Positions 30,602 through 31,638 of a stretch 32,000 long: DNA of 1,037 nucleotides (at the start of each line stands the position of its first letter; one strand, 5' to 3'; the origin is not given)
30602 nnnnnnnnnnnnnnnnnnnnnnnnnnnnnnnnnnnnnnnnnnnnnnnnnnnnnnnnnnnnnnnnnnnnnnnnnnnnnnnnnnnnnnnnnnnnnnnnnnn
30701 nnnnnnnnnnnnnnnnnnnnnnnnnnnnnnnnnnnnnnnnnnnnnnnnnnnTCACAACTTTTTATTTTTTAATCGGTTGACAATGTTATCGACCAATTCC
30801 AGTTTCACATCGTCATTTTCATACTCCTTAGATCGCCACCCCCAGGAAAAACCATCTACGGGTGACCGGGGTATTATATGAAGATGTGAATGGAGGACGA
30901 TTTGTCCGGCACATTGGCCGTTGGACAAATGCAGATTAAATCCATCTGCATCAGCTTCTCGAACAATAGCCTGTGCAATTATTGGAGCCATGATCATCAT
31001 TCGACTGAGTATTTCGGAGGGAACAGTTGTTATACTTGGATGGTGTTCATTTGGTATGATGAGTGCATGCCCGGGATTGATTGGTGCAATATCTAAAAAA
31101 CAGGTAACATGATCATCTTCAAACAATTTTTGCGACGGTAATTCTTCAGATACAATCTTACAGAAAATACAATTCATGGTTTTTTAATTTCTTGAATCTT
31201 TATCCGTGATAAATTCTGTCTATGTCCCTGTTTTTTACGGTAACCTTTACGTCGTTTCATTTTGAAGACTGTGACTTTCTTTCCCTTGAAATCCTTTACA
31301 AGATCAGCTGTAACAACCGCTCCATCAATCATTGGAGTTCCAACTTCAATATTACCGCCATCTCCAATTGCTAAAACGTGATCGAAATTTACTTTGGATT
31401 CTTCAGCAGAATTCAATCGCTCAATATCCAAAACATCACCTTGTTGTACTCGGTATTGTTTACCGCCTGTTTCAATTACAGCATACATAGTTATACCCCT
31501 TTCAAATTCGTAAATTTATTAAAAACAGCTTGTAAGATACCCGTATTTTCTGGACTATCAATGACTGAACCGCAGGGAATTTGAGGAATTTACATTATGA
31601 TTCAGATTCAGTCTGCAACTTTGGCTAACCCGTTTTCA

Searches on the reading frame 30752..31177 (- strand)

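Call 56: search_protein_families(library=pfam, proteins=[window:30752-31177:-], max_evalue=0.0001)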
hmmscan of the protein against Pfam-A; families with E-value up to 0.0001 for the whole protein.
window:30752-31177:- (141 aa): 2 families
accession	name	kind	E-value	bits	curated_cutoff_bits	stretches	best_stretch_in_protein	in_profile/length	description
PF01230.28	HIT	-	9.3e-23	81.2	21.5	1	11-105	2-96/98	HIT domain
PF11969.13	DcpS_C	-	1.5e-12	48.4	24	1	2-103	1-101/114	Scavenger mRNA decapping enzyme C-term binding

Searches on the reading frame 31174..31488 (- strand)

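Call 56: search_protein_families(library=pfam, proteins=[window:31174-31488:-], max_evalue=0.0001)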
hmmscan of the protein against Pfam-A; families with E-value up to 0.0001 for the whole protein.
window:31174-31488:- (104 aa): 1 family
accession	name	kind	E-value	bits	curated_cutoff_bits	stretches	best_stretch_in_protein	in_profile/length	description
PF00829.26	Ribosomal_L21p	-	3.3e-39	133.5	27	1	1-101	1-99/99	Ribosomal prokaryotic L21 protein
